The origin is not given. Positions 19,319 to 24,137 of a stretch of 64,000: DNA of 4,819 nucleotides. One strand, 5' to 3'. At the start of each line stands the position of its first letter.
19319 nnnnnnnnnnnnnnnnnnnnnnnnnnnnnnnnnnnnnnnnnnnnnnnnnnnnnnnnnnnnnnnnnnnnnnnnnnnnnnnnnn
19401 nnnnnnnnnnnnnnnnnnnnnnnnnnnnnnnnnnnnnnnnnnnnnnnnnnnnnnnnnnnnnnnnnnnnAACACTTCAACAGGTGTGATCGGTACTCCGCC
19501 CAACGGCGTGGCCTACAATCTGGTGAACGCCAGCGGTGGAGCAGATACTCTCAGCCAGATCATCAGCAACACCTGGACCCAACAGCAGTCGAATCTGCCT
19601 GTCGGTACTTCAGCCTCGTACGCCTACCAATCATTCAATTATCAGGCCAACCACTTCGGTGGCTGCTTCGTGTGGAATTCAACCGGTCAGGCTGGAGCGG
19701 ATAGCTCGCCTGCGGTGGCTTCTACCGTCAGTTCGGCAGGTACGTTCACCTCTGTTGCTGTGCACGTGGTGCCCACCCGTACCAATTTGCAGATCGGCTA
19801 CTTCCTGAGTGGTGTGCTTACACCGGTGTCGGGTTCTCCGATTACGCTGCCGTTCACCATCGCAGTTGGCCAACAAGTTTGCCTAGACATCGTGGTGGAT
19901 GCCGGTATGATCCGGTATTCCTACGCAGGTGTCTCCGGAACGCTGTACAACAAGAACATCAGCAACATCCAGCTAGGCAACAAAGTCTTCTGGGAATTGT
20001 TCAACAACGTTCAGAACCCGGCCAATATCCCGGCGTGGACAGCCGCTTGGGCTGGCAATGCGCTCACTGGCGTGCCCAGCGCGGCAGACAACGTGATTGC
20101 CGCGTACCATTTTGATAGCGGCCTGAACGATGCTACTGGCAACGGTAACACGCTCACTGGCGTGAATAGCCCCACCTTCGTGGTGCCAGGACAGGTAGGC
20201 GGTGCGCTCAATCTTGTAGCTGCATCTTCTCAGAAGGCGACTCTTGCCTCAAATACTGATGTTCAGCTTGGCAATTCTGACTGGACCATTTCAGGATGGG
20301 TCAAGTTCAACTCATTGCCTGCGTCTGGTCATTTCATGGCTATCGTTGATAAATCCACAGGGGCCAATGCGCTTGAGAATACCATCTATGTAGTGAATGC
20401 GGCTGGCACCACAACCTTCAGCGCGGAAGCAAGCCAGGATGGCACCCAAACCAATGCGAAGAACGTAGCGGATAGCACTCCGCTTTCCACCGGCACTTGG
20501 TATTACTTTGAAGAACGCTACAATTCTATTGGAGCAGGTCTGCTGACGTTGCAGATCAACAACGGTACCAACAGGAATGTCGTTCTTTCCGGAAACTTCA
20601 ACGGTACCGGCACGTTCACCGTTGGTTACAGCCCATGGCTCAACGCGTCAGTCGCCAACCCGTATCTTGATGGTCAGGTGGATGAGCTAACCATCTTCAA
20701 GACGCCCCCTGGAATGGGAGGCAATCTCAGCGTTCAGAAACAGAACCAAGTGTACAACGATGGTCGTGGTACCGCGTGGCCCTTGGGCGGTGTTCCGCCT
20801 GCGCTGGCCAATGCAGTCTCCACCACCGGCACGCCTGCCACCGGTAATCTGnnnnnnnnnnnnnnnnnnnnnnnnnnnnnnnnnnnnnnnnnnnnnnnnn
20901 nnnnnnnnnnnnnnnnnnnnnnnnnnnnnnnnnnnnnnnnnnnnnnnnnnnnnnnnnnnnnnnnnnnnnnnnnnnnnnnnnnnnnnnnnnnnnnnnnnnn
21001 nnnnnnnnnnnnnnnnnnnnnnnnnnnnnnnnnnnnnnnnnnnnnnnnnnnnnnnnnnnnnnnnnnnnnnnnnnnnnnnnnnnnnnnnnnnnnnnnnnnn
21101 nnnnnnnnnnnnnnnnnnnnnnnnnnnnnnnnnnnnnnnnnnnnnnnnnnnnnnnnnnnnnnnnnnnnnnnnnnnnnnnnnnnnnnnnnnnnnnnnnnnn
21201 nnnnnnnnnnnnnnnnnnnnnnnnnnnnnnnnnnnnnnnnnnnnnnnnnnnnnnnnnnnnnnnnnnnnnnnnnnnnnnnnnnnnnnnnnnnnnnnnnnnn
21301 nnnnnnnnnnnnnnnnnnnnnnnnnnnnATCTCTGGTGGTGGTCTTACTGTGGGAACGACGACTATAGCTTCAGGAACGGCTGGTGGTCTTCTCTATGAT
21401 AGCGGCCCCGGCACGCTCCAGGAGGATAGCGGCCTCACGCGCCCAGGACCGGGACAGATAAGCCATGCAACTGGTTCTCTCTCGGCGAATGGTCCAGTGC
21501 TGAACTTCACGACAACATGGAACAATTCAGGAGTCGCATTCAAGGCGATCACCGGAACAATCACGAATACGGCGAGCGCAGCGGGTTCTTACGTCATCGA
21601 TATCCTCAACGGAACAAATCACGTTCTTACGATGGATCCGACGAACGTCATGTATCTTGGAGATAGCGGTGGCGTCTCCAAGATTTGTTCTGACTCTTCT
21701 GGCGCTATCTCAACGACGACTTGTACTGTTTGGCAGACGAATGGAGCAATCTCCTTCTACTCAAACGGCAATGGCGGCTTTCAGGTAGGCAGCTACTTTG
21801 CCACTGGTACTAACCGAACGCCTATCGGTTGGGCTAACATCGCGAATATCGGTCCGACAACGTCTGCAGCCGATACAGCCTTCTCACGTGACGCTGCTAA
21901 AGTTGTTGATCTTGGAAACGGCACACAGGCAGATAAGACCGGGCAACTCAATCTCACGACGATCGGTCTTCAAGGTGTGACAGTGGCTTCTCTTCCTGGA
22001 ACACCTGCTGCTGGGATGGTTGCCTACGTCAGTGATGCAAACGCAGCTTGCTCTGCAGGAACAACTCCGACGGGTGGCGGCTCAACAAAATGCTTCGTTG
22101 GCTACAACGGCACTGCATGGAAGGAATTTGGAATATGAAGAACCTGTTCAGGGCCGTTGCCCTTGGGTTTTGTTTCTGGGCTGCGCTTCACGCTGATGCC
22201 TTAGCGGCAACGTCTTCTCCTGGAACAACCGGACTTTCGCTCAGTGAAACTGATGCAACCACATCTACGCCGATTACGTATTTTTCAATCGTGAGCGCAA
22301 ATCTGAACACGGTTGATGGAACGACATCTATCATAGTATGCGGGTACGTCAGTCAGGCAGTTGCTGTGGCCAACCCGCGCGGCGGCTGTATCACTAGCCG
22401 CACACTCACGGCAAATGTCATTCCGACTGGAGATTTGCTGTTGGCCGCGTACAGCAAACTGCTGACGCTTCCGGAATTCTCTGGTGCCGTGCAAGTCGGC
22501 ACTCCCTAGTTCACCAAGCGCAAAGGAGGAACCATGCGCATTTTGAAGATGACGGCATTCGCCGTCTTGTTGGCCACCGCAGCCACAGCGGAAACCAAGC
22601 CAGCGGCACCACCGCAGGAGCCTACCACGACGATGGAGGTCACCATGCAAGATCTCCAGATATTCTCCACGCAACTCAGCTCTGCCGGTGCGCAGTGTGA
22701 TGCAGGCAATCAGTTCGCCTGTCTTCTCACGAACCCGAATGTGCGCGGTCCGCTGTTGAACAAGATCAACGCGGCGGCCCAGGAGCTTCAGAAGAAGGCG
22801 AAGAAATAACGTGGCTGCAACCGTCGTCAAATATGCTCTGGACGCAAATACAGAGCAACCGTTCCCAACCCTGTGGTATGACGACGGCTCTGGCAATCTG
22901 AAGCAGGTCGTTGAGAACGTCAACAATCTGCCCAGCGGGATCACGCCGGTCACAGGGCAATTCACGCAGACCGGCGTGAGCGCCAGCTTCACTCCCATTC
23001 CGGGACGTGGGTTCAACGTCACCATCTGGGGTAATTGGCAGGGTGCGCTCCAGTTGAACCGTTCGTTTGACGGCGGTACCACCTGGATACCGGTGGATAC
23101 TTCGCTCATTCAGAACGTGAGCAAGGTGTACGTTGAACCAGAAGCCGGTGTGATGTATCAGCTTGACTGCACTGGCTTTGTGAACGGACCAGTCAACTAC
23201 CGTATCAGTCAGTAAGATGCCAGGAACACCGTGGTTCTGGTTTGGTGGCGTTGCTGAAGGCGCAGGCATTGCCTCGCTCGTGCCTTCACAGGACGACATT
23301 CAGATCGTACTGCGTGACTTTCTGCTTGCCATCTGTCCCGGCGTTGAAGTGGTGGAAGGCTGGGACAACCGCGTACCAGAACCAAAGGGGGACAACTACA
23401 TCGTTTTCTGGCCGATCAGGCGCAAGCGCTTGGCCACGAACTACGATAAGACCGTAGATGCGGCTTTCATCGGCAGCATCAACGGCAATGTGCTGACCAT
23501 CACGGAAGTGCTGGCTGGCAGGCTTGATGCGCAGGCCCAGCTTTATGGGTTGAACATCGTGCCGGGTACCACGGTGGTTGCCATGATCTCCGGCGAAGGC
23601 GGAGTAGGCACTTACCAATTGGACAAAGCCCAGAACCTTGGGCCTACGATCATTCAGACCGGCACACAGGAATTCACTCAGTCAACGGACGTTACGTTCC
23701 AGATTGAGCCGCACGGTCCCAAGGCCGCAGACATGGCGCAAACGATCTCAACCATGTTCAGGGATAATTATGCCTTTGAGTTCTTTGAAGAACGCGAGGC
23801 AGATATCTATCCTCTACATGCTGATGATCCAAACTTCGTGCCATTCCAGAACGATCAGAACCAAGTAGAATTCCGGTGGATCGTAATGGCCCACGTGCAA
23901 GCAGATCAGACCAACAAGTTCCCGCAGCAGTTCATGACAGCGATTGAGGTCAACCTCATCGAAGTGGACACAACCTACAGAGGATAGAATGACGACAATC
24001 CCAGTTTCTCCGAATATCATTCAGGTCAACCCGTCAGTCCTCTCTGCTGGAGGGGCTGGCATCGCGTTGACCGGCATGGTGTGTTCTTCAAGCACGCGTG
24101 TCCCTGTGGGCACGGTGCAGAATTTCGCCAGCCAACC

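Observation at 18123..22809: Four consecutive neck-region proteins, including a 1208-aa fibre, carry textbook Sec signal peptides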

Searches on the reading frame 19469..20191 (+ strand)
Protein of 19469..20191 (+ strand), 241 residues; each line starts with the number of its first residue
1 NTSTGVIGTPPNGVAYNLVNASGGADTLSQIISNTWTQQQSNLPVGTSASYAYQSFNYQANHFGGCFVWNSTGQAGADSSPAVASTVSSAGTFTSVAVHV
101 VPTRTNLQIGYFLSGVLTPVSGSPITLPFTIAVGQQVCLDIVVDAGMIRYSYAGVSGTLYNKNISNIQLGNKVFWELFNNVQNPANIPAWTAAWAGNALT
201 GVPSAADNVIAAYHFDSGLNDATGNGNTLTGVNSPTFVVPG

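Call 60: search_protein_families(library=pfam, proteins=[window:19469-20191:+], max_evalue=5)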
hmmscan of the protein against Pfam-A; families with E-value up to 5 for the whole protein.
window:19469-20191:+ (241 aa): 1 family
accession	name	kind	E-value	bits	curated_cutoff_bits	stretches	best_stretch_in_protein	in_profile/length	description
PF01278.26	Omptin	-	0.059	12.9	22.6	1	33-76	108-149/283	Omptin family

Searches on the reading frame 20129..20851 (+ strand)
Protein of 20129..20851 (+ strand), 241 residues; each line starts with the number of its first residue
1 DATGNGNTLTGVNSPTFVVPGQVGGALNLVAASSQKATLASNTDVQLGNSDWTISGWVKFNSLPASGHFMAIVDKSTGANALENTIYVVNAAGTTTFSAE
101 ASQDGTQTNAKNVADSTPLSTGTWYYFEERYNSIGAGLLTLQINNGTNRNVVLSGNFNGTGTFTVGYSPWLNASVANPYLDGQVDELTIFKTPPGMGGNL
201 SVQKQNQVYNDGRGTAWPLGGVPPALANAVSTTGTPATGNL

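Call 60: search_protein_families(library=pfam, proteins=[window:20129-20851:+], max_evalue=5)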
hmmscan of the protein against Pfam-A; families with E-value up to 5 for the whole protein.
window:20129-20851:+ (241 aa): 1 family
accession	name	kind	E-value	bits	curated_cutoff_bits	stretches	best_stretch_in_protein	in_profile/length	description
PF13385.13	Laminin_G_3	-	3.1e-10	40.8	27.6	1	43-192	11-143/151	Concanavalin A-like lectin/glucanases superfamily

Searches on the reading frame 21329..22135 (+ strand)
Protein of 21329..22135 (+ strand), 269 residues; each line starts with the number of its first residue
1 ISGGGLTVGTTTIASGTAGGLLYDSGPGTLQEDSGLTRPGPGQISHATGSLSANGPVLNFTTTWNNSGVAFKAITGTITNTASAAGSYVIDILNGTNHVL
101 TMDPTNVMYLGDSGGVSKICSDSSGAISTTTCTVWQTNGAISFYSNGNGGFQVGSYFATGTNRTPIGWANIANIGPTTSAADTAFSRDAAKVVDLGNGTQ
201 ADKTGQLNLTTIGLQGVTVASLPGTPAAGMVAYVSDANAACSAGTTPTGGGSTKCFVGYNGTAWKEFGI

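Call 60: search_protein_families(library=pfam, proteins=[window:21329-22135:+], max_evalue=5)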
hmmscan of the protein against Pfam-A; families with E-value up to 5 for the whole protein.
window:21329-22135:+ (269 aa): 1 family
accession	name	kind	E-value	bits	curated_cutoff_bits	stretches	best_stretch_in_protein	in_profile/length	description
PF17590.7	DUF5488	-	1.2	9.3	25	0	66-93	36-62/70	Family of unknown function (DUF5488)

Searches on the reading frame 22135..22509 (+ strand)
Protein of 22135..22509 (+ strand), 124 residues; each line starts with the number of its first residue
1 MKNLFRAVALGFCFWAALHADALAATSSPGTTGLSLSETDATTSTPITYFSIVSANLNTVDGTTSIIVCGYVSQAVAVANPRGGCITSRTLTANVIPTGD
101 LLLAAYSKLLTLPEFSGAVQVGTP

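Call 3: search_protein_families(library=pfam, proteins=[window:22135-22509:+], max_evalue=0.01)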
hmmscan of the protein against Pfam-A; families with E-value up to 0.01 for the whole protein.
window:22135-22509:+ (124 aa): 0 families

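Call 4: search_protein_families(library=phrogs, proteins=[window:22135-22509:+], max_evalue=0.01)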
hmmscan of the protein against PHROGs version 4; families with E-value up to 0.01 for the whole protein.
window:22135-22509:+ (124 aa): 0 families

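Call 60: search_protein_families(library=pfam, proteins=[window:22207-22506:+], max_evalue=5)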
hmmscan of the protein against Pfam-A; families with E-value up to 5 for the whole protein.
window:22207-22506:+ (100 aa): 1 family
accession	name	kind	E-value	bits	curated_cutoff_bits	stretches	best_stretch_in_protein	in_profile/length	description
PF21444.2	CofB_pilin_dom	-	0.12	12.4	27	1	3-40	187-223/234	CofB, pilin domain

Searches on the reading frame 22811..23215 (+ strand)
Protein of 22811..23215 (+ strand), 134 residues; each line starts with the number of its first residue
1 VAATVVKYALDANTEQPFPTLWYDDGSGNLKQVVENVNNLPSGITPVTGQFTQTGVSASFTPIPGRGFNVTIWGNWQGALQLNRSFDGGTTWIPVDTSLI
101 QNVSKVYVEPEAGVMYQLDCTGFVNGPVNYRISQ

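Call 3: search_protein_families(library=pfam, proteins=[window:22811-23215:+], max_evalue=0.01)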
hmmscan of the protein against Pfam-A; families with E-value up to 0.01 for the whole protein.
window:22811-23215:+ (134 aa): 0 families

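Call 4: search_protein_families(library=phrogs, proteins=[window:22811-23215:+], max_evalue=0.01)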
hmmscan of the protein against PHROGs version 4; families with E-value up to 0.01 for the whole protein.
window:22811-23215:+ (134 aa): 0 families

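Call 60: search_protein_families(library=pfam, proteins=[window:22811-23212:+], max_evalue=5)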
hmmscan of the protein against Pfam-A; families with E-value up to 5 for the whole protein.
window:22811-23212:+ (134 aa): 2 families
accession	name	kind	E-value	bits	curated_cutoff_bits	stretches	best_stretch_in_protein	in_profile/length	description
PF18040.7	BPA_C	-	0.015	15.8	26.2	1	67-110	37-80/95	beta porphyranase A C-terminal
PF06586.17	TraK_N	-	0.091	13.6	24.8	1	79-121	36-80/100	TraK N-terminal domain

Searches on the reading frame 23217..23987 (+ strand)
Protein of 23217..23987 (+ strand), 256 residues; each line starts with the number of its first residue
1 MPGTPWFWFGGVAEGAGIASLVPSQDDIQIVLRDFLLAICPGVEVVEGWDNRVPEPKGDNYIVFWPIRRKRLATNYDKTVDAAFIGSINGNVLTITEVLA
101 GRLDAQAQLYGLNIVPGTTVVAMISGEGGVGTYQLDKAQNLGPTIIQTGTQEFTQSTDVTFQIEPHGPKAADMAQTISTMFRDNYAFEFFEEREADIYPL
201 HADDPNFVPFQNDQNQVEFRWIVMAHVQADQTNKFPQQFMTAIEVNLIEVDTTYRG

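Call 3: search_protein_families(library=pfam, proteins=[window:23217-23987:+], max_evalue=0.01)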
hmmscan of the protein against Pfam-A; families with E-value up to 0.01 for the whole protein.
window:23217-23987:+ (256 aa): 1 family
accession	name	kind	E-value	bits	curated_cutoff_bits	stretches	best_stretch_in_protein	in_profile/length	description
PF23961.1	Phage_tail_terminator_9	-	1.8e-18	67.1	27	2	133-246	35-148/153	Phage neck terminator protein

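Call 4: search_protein_families(library=phrogs, proteins=[window:23217-23987:+], max_evalue=0.01)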
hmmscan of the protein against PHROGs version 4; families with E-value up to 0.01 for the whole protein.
window:23217-23987:+ (256 aa): 3 families
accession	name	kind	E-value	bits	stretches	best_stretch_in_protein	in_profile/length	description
phrog_1876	-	unknown function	1.8e-35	123.1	2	148-252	67-170/172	-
phrog_21413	-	unknown function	2e-08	34.3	1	75-146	392-463/595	-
phrog_38233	-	tail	5.9e-06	25.5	1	81-143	555-619/896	tail fiber protein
